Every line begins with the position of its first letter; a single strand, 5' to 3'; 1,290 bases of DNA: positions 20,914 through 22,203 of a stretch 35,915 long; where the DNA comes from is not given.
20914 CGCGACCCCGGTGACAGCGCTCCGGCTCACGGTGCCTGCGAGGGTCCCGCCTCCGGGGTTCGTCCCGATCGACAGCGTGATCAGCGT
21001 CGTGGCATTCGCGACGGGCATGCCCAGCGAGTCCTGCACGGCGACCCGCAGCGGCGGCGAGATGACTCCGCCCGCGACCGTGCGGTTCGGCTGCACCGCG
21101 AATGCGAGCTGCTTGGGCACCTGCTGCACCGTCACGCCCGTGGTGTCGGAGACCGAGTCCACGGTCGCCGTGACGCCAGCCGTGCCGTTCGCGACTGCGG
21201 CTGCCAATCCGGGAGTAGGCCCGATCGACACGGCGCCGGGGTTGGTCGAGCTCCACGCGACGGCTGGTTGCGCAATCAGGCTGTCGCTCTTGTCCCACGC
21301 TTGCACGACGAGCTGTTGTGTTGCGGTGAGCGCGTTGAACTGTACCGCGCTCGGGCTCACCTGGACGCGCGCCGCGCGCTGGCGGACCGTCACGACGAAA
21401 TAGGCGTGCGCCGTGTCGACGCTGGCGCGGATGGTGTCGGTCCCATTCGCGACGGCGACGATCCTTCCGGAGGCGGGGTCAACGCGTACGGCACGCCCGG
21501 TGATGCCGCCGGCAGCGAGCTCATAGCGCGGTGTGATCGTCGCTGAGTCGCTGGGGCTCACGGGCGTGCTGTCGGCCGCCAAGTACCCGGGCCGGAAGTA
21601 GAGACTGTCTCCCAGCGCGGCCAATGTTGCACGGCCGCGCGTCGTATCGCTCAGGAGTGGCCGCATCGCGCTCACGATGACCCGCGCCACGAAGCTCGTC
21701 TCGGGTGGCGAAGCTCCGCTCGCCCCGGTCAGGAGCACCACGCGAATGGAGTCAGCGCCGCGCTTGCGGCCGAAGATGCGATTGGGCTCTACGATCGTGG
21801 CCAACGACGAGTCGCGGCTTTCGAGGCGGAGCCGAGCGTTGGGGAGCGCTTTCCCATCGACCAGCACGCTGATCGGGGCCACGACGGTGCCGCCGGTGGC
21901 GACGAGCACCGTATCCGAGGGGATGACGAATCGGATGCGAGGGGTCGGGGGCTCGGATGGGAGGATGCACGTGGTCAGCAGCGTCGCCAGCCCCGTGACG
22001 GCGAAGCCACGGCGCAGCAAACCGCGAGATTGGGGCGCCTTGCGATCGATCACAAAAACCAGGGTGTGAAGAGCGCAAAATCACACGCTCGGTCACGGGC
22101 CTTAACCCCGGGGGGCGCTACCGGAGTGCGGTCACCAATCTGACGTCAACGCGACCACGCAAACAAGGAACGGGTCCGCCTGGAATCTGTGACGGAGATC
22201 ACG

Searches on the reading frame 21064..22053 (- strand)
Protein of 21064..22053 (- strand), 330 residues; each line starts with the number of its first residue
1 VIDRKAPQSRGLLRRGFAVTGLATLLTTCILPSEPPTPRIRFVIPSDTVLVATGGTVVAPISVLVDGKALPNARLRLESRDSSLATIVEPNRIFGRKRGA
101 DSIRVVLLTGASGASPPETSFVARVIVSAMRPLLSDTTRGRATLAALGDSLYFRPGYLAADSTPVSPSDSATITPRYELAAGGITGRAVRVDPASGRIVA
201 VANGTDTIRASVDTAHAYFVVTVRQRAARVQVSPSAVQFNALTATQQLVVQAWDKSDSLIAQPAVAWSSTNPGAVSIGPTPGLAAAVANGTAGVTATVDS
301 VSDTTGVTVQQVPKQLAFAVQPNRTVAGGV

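Call 66: search_protein_families(library=pfam, proteins=[window:21064-22053:-], max_evalue=1)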
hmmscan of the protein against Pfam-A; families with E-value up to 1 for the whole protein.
window:21064-22053:- (330 aa): 6 families
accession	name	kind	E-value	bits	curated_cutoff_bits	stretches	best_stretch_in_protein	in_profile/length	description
PF22359.2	Big-like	-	0.00042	20.9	27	2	282-310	19-47/48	Bacterial Ig-like domain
PF02368.24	Big_2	-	0.0089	16.4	22.8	1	231-309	6-79/79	Bacterial Ig-like domain (group 2)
PF25354.1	Ig_NUP210_16th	-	0.014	15.3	27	1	266-302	31-67/72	NUP210-like, Ig-like domain 16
PF17766.7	fn3_6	-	0.017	15.7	26.4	1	212-269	29-88/99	Fibronectin type-III domain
PF00358.26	PTS_EIIA_1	-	0.021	15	27.2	1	181-238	23-78/127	phosphoenolpyruvate-dependent sugar phosphotransferase system, EIIA 1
PF21061.3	Reovirus_L2_7th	-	0.1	13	27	1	165-225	16-76/99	Reovirus core-spike protein lambda-2 (L2), 7th domain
